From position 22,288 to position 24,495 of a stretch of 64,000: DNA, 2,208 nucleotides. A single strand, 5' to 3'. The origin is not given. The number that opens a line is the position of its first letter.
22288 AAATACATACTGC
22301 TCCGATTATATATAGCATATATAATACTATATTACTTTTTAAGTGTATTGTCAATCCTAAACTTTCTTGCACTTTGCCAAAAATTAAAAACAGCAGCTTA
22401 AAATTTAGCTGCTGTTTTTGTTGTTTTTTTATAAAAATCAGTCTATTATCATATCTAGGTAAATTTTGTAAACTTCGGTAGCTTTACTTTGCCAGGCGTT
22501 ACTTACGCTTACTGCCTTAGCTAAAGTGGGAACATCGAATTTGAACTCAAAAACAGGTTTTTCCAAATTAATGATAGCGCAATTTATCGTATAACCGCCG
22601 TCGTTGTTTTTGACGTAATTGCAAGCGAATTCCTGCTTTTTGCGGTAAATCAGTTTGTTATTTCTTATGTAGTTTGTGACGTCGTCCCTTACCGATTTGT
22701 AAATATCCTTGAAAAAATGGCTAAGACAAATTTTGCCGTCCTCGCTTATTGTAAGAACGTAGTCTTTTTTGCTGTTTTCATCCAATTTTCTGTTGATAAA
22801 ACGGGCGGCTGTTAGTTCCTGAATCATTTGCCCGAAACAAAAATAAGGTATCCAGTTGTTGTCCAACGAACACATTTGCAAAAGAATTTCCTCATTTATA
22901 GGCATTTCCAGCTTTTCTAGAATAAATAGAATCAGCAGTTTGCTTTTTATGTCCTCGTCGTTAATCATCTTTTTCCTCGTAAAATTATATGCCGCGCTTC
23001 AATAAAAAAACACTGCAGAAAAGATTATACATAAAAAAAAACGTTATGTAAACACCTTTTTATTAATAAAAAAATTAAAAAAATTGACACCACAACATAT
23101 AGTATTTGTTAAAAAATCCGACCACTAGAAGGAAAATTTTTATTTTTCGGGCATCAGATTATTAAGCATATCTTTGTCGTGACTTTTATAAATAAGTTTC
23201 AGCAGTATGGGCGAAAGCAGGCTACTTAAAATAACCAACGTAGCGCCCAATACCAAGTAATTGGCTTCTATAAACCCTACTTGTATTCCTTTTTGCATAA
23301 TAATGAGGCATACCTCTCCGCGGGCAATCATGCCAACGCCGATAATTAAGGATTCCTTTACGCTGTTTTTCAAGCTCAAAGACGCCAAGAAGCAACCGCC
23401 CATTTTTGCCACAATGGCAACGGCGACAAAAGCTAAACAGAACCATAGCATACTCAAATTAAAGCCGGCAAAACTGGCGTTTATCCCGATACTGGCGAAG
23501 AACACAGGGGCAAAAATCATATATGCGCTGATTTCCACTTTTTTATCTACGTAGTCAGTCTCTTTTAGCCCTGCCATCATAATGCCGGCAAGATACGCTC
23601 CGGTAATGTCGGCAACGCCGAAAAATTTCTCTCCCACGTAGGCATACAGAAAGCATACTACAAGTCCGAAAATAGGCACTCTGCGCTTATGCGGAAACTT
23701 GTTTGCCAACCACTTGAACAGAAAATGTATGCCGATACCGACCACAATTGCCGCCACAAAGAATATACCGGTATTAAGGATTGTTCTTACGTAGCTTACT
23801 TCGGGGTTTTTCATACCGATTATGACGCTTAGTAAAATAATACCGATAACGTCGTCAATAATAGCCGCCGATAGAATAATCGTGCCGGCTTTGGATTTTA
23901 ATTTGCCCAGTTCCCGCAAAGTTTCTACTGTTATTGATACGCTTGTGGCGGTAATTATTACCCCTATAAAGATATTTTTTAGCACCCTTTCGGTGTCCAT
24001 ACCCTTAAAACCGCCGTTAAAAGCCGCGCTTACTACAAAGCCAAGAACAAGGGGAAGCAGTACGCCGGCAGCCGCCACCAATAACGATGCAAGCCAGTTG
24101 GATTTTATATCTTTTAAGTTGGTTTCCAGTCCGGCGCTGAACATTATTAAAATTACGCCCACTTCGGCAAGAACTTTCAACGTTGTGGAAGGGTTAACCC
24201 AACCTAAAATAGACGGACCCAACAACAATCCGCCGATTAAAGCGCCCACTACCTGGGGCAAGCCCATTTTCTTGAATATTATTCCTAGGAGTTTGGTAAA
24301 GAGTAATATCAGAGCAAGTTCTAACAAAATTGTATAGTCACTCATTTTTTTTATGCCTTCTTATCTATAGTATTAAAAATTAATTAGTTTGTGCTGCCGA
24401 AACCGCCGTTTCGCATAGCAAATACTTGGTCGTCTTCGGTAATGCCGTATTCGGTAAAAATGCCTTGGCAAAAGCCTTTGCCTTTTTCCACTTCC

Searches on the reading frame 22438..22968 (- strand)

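Call 21: search_protein_families(library=pfam, proteins=[window:22438-22968:-])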
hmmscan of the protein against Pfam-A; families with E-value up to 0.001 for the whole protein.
window:22438-22968:- (176 aa): 1 family
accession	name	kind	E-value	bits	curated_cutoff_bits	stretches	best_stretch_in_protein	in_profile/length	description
PF14277.12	DUF4364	-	1.3e-32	113.3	26.9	1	10-171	2-159/162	Domain of unknown function (DUF4364)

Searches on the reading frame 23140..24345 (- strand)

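Call 21: search_protein_families(library=pfam, proteins=[window:23140-24345:-])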
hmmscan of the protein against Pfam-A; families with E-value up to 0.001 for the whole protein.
window:23140-24345:- (401 aa): 1 family
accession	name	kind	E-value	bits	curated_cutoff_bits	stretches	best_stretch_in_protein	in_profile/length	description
PF00999.27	Na_H_Exchanger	-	4.4e-63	213.8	26.2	1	14-383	4-370/375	Sodium/hydrogen exchanger, transmembrane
